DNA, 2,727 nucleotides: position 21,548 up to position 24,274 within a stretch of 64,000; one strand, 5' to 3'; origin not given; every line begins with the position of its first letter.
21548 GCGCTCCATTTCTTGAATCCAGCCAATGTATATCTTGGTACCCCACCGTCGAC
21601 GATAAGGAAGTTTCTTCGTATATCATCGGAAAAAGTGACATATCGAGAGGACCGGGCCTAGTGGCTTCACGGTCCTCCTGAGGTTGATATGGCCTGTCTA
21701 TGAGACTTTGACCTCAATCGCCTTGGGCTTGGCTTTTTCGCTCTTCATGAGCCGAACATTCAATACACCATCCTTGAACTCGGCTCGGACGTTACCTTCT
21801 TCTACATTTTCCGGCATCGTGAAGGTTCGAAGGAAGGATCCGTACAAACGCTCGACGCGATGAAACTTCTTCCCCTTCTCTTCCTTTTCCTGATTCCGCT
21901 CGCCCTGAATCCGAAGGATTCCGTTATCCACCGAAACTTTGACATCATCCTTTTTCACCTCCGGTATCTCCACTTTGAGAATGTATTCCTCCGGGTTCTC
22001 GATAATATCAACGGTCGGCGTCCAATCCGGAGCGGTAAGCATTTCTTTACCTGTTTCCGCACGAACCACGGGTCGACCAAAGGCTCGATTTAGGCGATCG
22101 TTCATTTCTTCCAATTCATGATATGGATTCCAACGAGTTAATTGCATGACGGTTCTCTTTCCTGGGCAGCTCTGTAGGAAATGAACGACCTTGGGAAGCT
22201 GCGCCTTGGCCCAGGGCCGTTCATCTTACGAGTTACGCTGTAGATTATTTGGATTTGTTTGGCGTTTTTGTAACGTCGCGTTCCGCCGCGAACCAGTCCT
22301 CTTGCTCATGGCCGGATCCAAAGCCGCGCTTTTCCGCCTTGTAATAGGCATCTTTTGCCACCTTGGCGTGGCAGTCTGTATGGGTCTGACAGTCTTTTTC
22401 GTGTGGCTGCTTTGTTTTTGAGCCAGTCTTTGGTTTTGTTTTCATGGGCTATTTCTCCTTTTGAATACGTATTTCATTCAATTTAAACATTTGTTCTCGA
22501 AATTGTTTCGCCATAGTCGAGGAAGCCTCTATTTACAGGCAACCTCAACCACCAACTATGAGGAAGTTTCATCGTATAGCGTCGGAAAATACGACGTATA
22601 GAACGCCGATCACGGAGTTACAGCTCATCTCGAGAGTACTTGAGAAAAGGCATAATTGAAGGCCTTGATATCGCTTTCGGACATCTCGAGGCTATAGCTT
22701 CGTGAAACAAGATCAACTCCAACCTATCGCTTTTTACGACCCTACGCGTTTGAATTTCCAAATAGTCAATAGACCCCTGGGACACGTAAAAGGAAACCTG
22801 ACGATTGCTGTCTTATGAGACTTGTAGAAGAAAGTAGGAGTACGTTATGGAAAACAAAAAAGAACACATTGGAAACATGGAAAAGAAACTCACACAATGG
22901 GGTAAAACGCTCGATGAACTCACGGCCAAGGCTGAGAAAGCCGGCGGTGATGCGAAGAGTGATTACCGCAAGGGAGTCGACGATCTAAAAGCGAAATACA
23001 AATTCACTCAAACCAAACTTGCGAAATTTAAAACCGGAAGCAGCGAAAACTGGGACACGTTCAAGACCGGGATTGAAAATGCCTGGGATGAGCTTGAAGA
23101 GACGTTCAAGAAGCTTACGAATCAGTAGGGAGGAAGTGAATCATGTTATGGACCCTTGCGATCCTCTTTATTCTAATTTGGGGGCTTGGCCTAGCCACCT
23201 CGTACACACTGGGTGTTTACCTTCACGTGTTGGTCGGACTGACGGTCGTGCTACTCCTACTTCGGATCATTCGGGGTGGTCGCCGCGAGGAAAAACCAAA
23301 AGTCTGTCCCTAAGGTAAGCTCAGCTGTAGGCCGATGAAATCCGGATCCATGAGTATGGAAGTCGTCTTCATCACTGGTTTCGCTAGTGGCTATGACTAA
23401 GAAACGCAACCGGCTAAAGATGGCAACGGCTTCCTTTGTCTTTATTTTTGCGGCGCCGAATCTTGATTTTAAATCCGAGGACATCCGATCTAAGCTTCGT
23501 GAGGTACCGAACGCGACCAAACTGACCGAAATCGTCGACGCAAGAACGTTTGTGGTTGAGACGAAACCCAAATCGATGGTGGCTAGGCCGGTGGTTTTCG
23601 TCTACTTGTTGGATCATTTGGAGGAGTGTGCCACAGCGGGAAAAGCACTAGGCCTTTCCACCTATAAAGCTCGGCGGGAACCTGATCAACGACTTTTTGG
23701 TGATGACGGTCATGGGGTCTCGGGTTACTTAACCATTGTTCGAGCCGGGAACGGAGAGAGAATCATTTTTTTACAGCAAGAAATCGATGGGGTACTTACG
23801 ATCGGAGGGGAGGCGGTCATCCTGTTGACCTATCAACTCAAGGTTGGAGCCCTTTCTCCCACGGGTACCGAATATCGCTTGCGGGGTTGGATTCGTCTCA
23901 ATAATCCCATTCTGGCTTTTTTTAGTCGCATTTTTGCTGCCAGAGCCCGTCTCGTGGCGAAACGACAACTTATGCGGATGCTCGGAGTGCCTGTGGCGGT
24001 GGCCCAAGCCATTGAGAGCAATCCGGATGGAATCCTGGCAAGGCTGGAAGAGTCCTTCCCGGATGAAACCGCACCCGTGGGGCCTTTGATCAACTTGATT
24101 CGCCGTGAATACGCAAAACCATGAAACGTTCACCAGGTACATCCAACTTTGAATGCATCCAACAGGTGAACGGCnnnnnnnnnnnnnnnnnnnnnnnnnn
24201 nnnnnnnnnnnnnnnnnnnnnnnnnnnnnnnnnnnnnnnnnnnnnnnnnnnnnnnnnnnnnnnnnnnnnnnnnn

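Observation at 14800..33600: About 19-kb region densely packed with general-stress-type genes and paralog pairs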

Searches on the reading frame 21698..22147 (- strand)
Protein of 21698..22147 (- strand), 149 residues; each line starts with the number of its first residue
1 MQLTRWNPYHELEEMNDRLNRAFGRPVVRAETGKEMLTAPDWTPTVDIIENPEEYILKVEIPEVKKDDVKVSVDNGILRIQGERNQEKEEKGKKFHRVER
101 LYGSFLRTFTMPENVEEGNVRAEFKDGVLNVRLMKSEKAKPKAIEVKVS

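Call 5: search_protein_families(library=pfam, proteins=[window:21698-22147:-], max_evalue=0.01)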
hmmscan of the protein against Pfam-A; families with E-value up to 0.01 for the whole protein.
window:21698-22147:- (149 aa): 2 families
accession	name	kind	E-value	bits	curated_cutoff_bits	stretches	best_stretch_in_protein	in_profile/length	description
PF00011.27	HSP20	-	3.7e-25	88.4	20.8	1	47-147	1-100/102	Hsp20/alpha crystallin family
PF17886.7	ArsA_HSP20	-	2.1e-07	30.9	22.5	1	54-132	3-62/63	HSP20-like domain found in ArsA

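Call 21: find_encoding_contigs(protein=window:21698-22147:-, flank=10000, max_places=6)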
Protein window:21698-22147:- (149 aa): no gene with exactly this product is on record in the collection.

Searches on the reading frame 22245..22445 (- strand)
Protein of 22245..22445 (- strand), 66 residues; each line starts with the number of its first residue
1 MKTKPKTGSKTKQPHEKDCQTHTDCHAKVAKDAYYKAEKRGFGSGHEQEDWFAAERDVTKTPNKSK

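Call 25: search_protein_families(library=pfam, proteins=[window:22245-22445:-], max_evalue=0.1)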
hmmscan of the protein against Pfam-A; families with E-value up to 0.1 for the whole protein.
window:22245-22445:- (66 aa): 1 family
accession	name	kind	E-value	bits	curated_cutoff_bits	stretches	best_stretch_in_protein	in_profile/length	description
PF11154.13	DUF2934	-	3.5e-11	43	22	1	28-58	5-35/37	Protein of unknown function (DUF2934)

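Call 26: search_protein_families(library=ncbifam, proteins=[window:22245-22445:-], max_evalue=0.1)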
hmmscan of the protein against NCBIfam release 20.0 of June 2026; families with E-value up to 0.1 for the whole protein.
window:22245-22445:- (66 aa): 0 families

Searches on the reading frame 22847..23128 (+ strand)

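Call 25: search_protein_families(library=pfam, proteins=[window:22847-23128:+], max_evalue=0.1)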
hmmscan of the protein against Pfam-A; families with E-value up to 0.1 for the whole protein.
window:22847-23128:+ (93 aa): 5 families
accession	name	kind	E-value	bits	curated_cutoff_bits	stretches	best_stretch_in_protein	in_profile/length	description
PF14942.11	Muted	-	0.035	14.7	26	0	7-91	59-143/146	Organelle biogenesis, Muted-like protein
PF01442.23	Apolipoprotein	-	0.048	13.8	90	1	14-88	81-153/190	Apolipoprotein A1/A4/E domain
PF24611.2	Spectrin_Anc-1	-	0.074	13.8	33.2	0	67-92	11-36/115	Nuclear anchorage protein 1, spectrin-like repeat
PF05008.21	V-SNARE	-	0.083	13.8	25.9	0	2-59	32-89/92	Vesicle transport v-SNARE protein N-terminus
PF01025.24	GrpE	-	0.084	13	25.8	0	2-60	7-65/165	GrpE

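Call 26: search_protein_families(library=ncbifam, proteins=[window:22847-23128:+], max_evalue=0.1)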
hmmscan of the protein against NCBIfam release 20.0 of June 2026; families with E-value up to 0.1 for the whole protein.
window:22847-23128:+ (93 aa): 4 families
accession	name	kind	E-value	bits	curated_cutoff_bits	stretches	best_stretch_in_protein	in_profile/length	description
NF052504.1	sll1863_fam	domain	4.6e-22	78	35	1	3-92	1-90/93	sll1863 family stress response protein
NF047516.1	LA_3659_fam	equivalog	0.035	13.7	36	1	2-86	78-164/221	LA_3659 family protein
NF047514.1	SpiroCoCo_N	equivalog_domain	0.035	13.7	75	1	2-86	78-164/221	SpiroCoCo family coiled-coil protein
NF045487.1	ASRP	equivalog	0.037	12.6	300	1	5-85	155-236/593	archaea-specific SMC-related protein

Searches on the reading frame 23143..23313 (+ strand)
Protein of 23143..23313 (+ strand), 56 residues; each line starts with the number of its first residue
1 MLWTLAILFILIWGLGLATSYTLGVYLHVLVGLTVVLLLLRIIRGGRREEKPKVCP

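Call 25: search_protein_families(library=pfam, proteins=[window:23143-23313:+], max_evalue=0.1)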
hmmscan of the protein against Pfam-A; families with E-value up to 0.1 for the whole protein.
window:23143-23313:+ (56 aa): 2 families
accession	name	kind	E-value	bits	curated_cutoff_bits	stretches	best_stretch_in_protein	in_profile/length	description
PF18919.5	DUF5670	-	1.3e-06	28.8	23.5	1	1-44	1-43/43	Family of unknown function (DUF5670)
PF01292.26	Ni_hydr_CYTB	-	0.024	14.9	30.1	1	3-45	11-62/179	Prokaryotic cytochrome b561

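Call 26: search_protein_families(library=ncbifam, proteins=[window:23143-23313:+], max_evalue=0.1)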
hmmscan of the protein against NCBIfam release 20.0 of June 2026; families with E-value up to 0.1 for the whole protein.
window:23143-23313:+ (56 aa): 1 family
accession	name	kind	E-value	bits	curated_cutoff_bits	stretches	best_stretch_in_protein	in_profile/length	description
NF033488.1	lmo0937_fam_TM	equivalog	1.4e-05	25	30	1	2-45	1-43/43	lmo0937 family membrane protein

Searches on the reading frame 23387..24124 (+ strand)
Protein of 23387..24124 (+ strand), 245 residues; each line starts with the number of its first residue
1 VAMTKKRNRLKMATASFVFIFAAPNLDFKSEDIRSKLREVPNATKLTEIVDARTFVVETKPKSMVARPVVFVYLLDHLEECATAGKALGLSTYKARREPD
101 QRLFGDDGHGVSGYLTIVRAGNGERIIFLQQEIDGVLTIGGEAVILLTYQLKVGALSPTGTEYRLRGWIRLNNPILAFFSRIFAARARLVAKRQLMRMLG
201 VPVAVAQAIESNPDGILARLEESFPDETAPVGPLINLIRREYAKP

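Call 5: search_protein_families(library=pfam, proteins=[window:23387-24124:+], max_evalue=0.01)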
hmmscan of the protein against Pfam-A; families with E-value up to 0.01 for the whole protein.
window:23387-24124:+ (245 aa): 0 families

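Call 26: search_protein_families(library=ncbifam, proteins=[window:23387-24124:+], max_evalue=0.1)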
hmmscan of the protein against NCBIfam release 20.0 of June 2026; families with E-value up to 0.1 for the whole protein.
window:23387-24124:+ (245 aa): 0 families
